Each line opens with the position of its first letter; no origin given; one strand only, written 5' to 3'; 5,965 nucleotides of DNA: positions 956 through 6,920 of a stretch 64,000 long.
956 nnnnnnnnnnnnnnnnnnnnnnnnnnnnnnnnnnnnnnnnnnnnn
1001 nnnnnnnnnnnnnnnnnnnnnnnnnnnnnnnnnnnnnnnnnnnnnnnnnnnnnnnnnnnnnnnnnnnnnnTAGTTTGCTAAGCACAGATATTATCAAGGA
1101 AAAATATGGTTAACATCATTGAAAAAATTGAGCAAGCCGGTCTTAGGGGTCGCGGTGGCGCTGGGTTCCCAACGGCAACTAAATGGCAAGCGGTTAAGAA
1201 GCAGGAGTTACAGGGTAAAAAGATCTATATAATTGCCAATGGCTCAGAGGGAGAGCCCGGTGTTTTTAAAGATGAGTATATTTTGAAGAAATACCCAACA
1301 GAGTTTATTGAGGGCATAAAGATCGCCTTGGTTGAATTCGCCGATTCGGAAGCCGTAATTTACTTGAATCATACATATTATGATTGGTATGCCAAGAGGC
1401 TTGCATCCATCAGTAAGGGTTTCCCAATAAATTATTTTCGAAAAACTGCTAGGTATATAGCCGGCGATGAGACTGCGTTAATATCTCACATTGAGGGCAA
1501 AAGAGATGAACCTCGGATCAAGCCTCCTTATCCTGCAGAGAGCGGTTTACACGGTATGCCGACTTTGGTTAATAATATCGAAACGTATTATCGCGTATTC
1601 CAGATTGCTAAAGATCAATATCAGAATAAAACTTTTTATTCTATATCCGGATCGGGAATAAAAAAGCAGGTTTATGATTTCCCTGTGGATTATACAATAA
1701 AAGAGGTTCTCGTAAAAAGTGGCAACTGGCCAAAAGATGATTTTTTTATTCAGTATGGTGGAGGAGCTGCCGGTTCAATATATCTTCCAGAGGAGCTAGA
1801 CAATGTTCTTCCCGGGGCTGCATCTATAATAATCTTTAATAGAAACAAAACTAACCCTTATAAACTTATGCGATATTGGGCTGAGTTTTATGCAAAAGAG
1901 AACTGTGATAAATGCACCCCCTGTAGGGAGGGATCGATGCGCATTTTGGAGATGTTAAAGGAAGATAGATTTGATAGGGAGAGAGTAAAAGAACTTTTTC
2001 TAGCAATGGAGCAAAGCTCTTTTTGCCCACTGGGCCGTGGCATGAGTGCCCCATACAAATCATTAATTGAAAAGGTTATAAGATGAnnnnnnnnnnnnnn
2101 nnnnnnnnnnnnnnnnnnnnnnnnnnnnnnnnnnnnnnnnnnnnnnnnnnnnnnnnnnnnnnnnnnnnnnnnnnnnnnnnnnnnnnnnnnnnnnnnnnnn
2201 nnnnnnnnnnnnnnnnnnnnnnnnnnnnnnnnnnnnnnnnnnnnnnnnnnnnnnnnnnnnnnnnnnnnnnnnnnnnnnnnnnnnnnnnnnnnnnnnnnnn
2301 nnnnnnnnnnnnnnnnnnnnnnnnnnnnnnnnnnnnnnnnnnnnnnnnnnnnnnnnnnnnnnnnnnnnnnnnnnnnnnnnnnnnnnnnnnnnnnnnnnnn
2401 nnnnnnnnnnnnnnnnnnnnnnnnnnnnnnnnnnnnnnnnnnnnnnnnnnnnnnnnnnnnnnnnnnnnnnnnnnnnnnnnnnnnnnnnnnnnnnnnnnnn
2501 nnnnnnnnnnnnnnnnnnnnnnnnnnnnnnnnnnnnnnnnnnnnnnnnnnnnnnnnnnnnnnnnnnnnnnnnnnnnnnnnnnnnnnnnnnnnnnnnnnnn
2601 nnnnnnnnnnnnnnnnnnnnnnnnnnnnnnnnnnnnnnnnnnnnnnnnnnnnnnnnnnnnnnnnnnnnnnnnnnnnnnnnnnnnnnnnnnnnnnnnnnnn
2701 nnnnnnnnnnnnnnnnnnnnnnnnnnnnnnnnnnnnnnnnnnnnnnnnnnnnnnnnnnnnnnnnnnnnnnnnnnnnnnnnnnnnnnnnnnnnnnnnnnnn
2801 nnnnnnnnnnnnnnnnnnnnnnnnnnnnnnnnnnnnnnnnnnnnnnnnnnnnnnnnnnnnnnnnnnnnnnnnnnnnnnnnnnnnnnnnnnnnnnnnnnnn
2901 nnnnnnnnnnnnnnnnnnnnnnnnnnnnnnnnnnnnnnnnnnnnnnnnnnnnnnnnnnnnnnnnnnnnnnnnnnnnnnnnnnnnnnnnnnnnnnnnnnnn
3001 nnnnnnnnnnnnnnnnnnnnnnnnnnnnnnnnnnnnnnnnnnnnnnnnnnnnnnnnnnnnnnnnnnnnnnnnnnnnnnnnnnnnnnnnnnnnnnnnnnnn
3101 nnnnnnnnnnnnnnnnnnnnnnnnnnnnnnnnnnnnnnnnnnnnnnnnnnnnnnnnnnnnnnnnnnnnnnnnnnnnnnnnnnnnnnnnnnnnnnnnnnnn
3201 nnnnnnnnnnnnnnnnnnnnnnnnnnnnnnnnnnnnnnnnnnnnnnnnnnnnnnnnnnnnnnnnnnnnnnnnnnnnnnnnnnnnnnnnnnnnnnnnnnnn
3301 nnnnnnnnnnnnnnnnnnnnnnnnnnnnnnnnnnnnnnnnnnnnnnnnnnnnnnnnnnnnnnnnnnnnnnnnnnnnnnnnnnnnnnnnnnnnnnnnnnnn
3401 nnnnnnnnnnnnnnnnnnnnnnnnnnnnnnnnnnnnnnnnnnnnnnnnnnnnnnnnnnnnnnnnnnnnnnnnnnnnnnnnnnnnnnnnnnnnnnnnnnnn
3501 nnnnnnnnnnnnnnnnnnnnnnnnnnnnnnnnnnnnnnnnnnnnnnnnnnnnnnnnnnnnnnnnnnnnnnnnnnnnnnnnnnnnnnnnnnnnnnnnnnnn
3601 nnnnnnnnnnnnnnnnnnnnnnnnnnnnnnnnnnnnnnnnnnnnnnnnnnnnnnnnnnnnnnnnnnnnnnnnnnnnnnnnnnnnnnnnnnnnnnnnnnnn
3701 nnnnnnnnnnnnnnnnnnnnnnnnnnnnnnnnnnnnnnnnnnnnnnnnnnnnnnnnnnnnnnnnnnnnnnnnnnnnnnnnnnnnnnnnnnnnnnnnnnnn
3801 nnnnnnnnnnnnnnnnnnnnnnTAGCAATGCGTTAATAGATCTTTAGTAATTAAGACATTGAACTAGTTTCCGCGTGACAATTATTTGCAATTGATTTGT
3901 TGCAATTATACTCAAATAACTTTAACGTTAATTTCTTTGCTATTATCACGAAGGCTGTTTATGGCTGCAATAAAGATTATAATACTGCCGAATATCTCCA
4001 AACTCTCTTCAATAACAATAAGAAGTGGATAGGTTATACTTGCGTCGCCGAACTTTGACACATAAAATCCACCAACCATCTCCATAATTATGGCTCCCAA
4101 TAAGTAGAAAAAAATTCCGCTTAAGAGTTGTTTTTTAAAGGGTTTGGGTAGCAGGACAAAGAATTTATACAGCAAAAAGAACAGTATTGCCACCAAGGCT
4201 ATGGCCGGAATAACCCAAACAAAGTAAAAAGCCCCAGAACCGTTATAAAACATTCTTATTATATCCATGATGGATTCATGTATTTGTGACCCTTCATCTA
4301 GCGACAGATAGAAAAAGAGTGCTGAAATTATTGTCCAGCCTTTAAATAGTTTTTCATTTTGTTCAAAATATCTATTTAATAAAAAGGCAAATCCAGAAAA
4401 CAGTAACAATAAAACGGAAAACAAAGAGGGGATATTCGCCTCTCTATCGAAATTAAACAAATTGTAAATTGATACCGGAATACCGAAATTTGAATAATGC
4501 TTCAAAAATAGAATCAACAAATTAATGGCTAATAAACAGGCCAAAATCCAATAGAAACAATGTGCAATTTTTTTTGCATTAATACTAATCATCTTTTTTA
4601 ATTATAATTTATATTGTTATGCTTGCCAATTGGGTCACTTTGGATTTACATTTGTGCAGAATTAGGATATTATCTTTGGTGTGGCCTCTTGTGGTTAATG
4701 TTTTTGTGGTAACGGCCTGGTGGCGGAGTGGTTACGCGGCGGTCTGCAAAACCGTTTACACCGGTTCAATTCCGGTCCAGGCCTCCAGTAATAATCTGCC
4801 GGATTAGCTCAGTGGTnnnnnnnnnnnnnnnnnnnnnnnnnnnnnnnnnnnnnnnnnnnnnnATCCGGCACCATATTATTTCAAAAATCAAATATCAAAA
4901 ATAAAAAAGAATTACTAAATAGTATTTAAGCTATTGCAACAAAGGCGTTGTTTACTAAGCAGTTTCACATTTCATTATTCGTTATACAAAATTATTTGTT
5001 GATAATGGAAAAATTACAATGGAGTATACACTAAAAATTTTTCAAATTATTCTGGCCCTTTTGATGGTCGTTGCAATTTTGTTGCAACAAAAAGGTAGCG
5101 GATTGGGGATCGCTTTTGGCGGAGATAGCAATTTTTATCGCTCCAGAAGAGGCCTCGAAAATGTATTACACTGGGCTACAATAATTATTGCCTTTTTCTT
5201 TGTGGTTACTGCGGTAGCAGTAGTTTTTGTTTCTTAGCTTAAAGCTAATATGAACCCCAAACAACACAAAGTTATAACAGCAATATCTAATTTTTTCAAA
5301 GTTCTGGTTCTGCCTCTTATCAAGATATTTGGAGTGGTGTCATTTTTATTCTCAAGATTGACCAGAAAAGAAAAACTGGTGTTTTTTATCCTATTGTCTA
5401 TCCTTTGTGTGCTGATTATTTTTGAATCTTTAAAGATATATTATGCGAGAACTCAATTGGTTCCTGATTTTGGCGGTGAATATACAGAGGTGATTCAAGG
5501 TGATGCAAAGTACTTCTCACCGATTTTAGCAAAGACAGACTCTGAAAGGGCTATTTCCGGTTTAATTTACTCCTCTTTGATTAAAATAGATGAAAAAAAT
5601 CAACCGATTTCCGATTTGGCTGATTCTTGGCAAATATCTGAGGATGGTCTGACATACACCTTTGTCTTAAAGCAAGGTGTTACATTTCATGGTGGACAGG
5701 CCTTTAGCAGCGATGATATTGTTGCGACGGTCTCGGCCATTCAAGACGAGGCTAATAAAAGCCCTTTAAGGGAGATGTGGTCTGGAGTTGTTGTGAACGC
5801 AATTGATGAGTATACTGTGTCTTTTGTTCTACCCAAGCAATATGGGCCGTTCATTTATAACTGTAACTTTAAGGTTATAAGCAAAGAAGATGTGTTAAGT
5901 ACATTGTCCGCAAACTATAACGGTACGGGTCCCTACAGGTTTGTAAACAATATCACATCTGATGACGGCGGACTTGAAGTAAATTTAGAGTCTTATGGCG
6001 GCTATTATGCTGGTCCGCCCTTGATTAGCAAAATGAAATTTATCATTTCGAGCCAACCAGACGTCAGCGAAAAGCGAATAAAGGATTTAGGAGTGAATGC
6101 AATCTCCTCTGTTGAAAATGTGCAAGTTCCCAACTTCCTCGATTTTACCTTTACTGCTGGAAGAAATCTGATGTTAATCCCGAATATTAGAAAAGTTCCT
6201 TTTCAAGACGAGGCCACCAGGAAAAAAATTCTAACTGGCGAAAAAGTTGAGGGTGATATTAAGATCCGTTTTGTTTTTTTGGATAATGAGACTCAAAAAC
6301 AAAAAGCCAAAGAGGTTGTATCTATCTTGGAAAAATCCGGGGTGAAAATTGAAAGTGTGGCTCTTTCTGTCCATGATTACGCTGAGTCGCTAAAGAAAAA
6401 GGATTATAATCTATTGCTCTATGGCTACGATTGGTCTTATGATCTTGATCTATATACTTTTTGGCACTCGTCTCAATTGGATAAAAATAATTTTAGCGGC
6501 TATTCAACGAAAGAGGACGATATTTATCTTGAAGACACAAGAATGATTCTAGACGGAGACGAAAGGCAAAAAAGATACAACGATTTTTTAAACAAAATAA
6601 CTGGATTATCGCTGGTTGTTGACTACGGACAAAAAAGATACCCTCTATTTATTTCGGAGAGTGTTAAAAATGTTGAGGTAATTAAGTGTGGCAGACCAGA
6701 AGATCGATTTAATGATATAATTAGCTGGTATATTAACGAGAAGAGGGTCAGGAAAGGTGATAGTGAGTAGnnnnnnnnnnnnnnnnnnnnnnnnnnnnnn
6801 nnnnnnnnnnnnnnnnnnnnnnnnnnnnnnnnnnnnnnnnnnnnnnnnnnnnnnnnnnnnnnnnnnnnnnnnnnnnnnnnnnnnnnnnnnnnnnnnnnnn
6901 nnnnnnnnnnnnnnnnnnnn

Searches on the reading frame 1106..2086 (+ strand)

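Call 67: search_protein_families(library=pfam, proteins=[window:1106-2086:+], max_evalue=0.001)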
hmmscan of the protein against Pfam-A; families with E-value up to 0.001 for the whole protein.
window:1106-2086:+ (326 aa): 2 families
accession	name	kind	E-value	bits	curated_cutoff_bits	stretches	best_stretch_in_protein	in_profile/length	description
PF01512.22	Complex1_51K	-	2e-34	119.1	31.2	1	8-165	1-149/150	Nuo51 FMN-binding domain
PF10589.14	NADH_4Fe-4S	-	5.5e-15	55.5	23.5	1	254-323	2-77/85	NADH-ubiquinone oxidoreductase-F iron-sulfur binding region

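Call 69: search_protein_families(library=ncbifam, proteins=[window:1106-2086:+], max_evalue=0.001)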
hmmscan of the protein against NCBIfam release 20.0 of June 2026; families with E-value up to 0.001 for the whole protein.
window:1106-2086:+ (326 aa): 6 families
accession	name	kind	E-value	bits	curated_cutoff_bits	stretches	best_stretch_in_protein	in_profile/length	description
TIGR01959.1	nuoF_fam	equivalog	2.3e-59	200.9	558.65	1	3-323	37-401/410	NADH-quinone oxidoreductase subunit NuoF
NF010120.0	PRK13596.1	equivalog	4.4e-49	167.2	389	2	3-168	42-222/433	NADH-quinone oxidoreductase subunit NuoF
NF008436.0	PRK11278.1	equivalog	4.6e-39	134.5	749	1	3-295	50-388/448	NADH-quinone oxidoreductase subunit NuoF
TIGR01945.1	rnfC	subfamily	3.8e-18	65.3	245.95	1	3-253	123-361/435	RnfABCDGE type electron transport complex subunit C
TIGR04481.1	PR_assoc_PrdC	equivalog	1.8e-14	53.4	490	1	3-222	75-285/425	proline reductase-associated electron transfer protein PrdC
NF003454.1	PRK05035.1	equivalog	1.7e-13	50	345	1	3-251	125-362/556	electron transport complex subunit RsxC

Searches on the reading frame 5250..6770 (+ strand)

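Call 67: search_protein_families(library=pfam, proteins=[window:5250-6770:+], max_evalue=0.001)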
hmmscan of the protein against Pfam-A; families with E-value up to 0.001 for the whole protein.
window:5250-6770:+ (506 aa): 1 family
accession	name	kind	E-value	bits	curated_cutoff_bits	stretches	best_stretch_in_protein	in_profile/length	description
PF00496.27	SBP_bac_5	-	7.9e-31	107.9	32.4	1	119-325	2-220/368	Bacterial extracellular solute-binding proteins, family 5 Middle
